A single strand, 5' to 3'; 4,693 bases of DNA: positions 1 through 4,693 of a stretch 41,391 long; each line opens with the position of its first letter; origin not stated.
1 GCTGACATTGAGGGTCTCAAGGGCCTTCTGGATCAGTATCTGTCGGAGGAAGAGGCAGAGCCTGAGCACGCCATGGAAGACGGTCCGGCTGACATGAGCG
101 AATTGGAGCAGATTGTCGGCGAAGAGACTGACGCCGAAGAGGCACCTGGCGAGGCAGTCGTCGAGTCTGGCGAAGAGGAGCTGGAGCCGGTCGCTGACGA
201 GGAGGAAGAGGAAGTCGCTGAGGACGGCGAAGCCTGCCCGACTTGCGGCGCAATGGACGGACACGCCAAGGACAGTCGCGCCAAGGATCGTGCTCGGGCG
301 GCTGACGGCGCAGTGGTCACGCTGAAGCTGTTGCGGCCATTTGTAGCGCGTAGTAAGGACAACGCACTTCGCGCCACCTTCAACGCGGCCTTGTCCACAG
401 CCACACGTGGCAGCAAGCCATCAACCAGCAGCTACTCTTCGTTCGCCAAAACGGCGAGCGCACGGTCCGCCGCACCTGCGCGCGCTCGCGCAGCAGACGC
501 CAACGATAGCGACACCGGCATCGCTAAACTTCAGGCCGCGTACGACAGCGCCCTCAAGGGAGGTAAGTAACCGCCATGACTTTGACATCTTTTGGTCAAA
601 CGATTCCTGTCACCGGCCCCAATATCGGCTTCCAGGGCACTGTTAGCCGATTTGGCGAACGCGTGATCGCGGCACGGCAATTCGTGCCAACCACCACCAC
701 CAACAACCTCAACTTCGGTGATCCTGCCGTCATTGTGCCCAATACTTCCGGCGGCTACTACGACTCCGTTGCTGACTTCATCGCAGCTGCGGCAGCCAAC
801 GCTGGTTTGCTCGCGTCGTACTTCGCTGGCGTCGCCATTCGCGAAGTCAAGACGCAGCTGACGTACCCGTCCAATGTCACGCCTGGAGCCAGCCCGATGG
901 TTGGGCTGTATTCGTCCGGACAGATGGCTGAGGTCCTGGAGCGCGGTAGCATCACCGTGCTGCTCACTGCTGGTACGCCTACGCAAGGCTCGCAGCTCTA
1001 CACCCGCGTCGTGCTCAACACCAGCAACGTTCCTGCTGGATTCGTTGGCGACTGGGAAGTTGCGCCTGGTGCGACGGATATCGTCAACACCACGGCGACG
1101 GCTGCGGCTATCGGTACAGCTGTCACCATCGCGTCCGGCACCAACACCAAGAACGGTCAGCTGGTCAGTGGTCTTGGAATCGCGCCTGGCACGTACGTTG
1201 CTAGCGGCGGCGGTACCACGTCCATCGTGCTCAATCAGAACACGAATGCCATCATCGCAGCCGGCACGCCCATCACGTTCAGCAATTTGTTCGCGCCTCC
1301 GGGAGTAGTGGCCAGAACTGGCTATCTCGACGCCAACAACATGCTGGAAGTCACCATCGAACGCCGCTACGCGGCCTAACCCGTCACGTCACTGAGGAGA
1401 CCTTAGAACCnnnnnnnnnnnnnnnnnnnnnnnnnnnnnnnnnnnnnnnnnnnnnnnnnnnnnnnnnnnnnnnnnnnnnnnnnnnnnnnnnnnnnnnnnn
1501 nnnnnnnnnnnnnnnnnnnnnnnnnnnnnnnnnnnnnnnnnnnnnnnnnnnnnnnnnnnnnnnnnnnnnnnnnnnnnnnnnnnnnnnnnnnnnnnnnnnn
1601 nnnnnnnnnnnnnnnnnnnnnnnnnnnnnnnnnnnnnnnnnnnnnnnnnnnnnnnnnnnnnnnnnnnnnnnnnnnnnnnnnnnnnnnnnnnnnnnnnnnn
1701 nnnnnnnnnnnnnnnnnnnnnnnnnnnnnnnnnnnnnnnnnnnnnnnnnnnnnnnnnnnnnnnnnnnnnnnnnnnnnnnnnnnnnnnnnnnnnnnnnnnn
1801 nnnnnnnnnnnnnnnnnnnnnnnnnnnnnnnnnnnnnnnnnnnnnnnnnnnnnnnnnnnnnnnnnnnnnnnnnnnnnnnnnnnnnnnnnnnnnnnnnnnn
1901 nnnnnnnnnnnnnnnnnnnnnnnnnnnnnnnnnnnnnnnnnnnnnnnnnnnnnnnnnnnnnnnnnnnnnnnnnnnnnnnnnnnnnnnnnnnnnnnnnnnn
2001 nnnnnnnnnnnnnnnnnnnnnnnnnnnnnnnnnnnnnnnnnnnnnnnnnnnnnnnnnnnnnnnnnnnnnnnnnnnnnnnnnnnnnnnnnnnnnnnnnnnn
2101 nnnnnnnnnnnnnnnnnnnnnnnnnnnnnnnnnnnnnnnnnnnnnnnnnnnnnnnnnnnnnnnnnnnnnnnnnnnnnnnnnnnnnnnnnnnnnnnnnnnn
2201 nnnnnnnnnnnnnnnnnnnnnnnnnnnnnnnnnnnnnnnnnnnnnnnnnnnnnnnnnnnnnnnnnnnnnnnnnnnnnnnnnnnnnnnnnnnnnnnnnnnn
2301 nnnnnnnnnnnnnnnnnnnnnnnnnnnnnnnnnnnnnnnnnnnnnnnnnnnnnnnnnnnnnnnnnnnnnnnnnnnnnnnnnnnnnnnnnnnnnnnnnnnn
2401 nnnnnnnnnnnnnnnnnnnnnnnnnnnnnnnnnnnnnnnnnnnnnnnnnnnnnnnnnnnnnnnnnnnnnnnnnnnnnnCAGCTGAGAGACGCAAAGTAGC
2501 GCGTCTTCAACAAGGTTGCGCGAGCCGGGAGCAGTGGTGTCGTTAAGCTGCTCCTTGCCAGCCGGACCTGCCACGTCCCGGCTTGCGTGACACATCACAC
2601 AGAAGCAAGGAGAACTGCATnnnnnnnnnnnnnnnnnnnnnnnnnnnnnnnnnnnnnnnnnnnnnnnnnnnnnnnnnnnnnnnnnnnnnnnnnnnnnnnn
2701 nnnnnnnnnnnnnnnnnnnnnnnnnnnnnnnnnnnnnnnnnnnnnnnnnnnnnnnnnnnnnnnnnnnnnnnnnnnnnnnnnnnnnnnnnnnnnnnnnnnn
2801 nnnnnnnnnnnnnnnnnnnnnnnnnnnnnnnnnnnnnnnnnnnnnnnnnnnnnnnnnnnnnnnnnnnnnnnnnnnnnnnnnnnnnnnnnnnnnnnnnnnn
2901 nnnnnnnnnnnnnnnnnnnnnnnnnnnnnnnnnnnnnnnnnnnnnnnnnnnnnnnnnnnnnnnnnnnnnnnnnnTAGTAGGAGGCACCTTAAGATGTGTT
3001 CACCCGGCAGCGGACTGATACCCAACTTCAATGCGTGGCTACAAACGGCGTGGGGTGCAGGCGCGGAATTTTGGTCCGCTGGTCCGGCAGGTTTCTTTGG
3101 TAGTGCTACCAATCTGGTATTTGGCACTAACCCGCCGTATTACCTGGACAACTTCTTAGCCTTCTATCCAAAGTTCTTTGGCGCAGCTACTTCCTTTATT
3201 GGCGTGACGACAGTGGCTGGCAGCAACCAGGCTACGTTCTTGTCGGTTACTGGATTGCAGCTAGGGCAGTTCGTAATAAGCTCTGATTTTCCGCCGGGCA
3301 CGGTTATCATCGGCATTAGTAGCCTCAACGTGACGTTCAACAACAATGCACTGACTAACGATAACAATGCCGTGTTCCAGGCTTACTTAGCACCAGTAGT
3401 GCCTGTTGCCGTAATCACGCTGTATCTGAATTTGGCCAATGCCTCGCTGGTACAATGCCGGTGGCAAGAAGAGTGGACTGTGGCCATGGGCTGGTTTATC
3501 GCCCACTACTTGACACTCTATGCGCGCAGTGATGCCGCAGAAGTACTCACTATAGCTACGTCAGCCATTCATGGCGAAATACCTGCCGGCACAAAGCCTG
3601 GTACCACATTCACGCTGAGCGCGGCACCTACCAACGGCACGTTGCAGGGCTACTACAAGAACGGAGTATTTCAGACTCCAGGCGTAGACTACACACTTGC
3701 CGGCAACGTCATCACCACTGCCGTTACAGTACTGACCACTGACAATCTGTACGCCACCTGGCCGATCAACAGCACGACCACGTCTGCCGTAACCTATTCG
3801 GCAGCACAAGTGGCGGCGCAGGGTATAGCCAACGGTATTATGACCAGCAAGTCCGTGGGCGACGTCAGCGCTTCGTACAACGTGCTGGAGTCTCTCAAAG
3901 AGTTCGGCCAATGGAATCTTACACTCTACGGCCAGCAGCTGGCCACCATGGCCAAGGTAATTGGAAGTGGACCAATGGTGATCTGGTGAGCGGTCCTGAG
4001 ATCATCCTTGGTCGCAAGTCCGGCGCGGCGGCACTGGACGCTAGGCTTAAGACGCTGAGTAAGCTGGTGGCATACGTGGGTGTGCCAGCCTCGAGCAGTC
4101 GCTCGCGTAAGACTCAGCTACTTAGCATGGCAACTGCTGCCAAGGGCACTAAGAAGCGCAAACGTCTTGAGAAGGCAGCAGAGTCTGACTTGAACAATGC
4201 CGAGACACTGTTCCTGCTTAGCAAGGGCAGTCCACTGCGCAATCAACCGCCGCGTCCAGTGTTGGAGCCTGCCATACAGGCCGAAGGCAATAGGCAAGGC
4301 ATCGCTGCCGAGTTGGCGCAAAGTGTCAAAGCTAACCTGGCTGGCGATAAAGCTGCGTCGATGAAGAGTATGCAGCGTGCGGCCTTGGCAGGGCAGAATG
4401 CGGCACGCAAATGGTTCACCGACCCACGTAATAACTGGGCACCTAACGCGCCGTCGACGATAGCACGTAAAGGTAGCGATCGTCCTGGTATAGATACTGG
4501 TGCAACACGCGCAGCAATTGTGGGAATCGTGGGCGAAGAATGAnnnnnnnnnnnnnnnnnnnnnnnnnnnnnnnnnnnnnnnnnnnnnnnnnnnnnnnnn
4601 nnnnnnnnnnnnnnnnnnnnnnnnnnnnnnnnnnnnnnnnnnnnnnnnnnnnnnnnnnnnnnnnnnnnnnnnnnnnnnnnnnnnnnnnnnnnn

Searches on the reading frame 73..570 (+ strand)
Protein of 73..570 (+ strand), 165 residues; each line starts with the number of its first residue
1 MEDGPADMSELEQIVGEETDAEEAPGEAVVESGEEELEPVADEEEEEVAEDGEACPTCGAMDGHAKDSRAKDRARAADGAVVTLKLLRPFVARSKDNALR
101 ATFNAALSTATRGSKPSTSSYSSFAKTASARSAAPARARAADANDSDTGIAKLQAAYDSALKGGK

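Call 7: search_protein_families(library=phrogs, proteins=[window:73-570:+], max_evalue=0.001)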
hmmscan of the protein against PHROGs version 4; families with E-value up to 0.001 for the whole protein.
window:73-570:+ (165 aa): 1 family
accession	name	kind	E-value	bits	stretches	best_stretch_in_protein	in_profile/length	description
phrog_16985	-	unknown function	0.00018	21.8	1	19-158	280-426/436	-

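Call 76: find_encoding_contigs(protein=window:73-570:+, flank=10000, max_places=1)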
Protein window:73-570:+ (165 aa): no gene with exactly this product is on record in the collection.

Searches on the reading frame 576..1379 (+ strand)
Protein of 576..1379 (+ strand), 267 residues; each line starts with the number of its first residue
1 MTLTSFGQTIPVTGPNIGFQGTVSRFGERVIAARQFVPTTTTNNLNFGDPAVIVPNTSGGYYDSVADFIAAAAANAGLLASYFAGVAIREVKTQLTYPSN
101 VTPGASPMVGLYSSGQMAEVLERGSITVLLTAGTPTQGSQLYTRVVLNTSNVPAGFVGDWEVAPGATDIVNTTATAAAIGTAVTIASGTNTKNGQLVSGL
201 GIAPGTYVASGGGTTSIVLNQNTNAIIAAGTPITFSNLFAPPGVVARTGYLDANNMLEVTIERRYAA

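Call 7: search_protein_families(library=phrogs, proteins=[window:576-1379:+], max_evalue=0.001)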
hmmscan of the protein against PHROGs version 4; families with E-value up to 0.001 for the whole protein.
window:576-1379:+ (267 aa): 1 family
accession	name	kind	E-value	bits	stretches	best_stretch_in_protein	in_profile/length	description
phrog_563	-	head and packaging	4.4e-06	27.4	1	66-171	51-145/173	virion structural protein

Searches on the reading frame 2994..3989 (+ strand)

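Call 7: search_protein_families(library=phrogs, proteins=[window:2994-3989:+], max_evalue=0.001)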
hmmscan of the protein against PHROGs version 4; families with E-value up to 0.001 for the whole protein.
window:2994-3989:+ (331 aa): 1 family
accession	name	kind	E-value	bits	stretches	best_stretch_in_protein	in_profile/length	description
phrog_302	-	head and packaging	2.6e-18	66.9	2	270-330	71-130/155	virion structural protein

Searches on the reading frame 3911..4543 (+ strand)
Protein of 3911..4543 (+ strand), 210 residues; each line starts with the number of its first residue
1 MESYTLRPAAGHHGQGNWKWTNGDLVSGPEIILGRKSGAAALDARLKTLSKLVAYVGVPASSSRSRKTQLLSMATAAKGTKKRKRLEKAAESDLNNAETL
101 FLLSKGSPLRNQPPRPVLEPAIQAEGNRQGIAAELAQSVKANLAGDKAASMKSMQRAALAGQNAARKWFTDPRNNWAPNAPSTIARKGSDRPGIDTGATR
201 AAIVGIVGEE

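Call 7: search_protein_families(library=phrogs, proteins=[window:3911-4543:+], max_evalue=0.001)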
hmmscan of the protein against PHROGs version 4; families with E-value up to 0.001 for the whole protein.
window:3911-4543:+ (210 aa): 1 family
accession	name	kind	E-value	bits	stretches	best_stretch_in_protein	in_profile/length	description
phrog_222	-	connector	1.2e-18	68.7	1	35-203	118-257/276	tail completion or Neck1 protein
